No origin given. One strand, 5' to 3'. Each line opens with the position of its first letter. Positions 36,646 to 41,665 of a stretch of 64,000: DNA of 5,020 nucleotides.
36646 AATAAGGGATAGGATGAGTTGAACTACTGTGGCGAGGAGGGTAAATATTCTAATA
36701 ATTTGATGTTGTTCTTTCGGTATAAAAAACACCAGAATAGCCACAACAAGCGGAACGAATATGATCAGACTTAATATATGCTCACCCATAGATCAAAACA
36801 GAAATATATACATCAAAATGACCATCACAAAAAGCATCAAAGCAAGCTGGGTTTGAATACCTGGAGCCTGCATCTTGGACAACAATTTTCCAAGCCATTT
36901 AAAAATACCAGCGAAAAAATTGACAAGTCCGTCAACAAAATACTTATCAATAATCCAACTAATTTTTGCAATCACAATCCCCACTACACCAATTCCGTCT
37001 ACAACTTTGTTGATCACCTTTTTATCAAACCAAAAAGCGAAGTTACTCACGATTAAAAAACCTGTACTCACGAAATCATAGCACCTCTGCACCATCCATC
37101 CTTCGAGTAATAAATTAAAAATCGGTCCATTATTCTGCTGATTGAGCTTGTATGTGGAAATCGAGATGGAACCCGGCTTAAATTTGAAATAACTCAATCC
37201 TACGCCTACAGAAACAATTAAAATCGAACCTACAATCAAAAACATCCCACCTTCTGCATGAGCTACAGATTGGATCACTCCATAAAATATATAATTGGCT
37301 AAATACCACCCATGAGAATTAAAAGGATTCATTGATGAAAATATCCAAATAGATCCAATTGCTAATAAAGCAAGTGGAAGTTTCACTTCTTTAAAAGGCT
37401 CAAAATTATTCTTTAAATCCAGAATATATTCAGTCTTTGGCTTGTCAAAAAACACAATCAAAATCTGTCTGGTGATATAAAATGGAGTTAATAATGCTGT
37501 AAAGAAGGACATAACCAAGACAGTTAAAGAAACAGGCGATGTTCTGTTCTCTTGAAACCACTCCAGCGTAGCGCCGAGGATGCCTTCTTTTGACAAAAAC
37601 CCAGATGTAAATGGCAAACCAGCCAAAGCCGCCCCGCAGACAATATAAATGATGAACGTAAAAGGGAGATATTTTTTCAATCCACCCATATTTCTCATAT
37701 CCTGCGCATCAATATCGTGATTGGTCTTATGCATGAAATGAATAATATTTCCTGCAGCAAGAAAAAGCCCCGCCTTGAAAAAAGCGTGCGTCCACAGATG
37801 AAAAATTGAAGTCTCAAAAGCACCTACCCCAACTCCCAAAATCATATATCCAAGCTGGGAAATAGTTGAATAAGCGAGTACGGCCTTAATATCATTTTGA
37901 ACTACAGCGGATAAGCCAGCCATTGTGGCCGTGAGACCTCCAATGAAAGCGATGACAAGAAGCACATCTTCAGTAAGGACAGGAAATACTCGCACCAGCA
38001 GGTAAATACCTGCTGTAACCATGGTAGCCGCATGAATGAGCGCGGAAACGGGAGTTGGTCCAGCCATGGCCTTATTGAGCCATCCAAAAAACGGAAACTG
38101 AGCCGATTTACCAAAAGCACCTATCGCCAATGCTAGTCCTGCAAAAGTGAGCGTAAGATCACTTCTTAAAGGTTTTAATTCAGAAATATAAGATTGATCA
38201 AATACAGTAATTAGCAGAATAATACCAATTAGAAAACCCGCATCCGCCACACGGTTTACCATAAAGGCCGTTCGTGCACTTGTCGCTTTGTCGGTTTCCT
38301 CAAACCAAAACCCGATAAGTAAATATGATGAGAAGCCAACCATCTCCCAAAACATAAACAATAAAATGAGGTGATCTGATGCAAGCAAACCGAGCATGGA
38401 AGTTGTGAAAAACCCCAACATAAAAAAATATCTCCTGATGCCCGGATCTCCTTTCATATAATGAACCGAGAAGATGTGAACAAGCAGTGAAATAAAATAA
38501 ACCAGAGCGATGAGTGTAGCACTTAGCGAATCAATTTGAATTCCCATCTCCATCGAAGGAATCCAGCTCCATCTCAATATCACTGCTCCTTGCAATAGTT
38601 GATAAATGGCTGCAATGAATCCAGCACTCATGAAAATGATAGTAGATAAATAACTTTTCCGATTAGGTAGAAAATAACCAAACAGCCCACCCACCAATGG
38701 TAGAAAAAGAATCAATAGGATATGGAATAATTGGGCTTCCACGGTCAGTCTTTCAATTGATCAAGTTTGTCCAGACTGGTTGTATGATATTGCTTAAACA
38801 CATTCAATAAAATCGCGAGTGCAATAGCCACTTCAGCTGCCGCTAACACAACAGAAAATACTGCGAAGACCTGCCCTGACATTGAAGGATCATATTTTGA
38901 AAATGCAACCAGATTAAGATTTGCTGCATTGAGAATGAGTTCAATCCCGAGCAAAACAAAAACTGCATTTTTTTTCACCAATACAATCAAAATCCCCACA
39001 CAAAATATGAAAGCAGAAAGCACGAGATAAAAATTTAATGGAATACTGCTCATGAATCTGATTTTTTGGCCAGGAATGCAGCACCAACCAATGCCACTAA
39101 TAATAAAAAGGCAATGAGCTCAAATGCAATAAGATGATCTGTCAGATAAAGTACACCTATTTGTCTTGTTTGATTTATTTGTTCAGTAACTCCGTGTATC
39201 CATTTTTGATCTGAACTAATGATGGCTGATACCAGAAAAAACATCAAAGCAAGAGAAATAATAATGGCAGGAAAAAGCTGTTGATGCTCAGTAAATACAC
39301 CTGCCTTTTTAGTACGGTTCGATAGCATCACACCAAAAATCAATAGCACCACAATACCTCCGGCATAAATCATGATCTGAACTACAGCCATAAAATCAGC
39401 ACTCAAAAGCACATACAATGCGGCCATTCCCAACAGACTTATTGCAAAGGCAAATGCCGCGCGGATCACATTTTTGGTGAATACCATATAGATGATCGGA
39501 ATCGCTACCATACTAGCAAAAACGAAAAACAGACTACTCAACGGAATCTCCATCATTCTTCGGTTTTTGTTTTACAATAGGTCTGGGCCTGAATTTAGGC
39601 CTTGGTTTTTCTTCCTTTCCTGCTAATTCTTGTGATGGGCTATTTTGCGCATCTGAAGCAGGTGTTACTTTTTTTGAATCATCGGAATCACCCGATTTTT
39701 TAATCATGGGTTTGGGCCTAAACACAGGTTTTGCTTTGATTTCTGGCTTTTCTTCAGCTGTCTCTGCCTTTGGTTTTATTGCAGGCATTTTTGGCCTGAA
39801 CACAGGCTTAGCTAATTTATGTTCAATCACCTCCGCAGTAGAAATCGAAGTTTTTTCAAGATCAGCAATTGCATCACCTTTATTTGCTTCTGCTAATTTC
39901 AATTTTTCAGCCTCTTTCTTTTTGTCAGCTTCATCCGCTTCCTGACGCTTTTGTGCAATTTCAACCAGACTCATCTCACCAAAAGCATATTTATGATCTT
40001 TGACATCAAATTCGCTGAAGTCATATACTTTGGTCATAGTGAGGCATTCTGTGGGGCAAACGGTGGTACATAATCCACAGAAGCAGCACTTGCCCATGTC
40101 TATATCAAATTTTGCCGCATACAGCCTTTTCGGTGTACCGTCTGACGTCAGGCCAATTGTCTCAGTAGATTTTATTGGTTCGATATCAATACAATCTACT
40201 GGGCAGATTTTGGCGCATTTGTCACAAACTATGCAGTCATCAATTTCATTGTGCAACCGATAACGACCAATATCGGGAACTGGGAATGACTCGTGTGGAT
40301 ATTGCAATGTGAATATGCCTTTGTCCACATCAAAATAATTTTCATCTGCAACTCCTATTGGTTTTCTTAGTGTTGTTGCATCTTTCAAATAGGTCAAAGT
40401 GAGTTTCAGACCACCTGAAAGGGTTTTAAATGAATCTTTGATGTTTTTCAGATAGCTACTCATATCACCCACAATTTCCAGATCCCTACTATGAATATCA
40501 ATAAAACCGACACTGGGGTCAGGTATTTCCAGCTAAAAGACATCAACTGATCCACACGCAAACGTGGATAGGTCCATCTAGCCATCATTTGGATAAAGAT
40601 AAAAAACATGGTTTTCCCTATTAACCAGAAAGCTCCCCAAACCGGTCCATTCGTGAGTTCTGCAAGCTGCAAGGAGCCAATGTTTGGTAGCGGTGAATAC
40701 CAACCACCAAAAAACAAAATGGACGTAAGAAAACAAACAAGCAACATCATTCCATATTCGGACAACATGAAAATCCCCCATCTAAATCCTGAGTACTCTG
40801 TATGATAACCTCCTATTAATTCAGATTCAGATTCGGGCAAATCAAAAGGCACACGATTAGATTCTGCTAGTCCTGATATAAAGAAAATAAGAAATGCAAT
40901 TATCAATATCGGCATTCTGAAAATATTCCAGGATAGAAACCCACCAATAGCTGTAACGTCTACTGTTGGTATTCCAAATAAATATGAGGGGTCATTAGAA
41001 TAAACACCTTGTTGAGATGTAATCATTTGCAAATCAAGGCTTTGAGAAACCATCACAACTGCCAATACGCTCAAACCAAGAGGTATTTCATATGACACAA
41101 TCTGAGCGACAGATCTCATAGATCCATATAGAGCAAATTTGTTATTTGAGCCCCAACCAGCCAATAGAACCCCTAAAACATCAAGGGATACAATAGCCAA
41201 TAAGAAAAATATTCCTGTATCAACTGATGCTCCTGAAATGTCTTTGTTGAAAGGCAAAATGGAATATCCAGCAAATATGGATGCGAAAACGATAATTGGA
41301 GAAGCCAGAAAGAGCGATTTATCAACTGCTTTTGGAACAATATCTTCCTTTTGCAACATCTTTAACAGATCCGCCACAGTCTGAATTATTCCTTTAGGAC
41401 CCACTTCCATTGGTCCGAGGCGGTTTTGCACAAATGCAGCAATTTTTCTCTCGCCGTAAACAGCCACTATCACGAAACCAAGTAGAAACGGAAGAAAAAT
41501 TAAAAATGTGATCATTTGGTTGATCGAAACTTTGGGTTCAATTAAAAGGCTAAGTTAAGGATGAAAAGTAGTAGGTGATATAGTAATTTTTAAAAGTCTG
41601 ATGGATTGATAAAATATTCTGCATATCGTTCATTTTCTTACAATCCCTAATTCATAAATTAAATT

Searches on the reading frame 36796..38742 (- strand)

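Call 78: search_protein_families(library=pfam, proteins=[window:36796-38742:-], max_evalue=0.00001)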
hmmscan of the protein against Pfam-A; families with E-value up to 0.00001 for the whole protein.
window:36796-38742:- (649 aa): 2 families
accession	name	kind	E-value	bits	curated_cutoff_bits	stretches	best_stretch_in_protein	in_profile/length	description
PF00361.26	Proton_antipo_M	-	5.8e-70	236.2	21.5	1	122-397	1-280/294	NADH:quinone oxidoreductase/Mrp antiporter, TM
PF00662.26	Proton_antipo_N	-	5.7e-15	55.4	24.5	1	63-106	8-51/51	NADH-Ubiquinone oxidoreductase (complex I), chain 5 N-terminus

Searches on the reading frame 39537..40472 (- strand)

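Call 79: search_protein_families(library=pfam, proteins=[window:39537-40472:-], max_evalue=0.00001)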
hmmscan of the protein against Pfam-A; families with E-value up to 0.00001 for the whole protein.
window:39537-40472:- (312 aa): 3 families
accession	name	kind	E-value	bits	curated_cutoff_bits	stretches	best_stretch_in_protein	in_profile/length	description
PF00037.32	Fer4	-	7.7e-08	32.3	21.1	0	124-145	3-24/24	4Fe-4S binding domain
PF12838.12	Fer4_7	-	8.3e-08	33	27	1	80-143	2-52/52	4Fe-4S dicluster domain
PF14697.11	Fer4_21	-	1.1e-07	32.3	35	0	77-96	38-58/59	4Fe-4S dicluster domain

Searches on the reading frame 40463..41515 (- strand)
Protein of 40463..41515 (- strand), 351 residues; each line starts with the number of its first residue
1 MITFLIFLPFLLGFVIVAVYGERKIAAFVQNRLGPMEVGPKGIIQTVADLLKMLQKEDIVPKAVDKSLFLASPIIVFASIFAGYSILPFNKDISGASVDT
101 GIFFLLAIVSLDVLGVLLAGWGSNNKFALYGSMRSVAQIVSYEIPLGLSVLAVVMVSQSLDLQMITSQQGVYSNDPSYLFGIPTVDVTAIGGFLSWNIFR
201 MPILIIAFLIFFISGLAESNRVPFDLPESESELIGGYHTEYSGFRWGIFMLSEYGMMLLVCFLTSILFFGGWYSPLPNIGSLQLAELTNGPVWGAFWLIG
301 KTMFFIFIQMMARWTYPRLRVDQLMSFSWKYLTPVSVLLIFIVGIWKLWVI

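Call 79: search_protein_families(library=pfam, proteins=[window:40463-41515:-], max_evalue=0.00001)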
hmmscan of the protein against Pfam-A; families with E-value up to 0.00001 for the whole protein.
window:40463-41515:- (351 aa): 1 family
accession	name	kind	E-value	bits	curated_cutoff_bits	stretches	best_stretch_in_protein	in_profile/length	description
PF00146.26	NADHdh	-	7.2e-109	364.2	27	1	4-343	3-297/298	NADH dehydrogenase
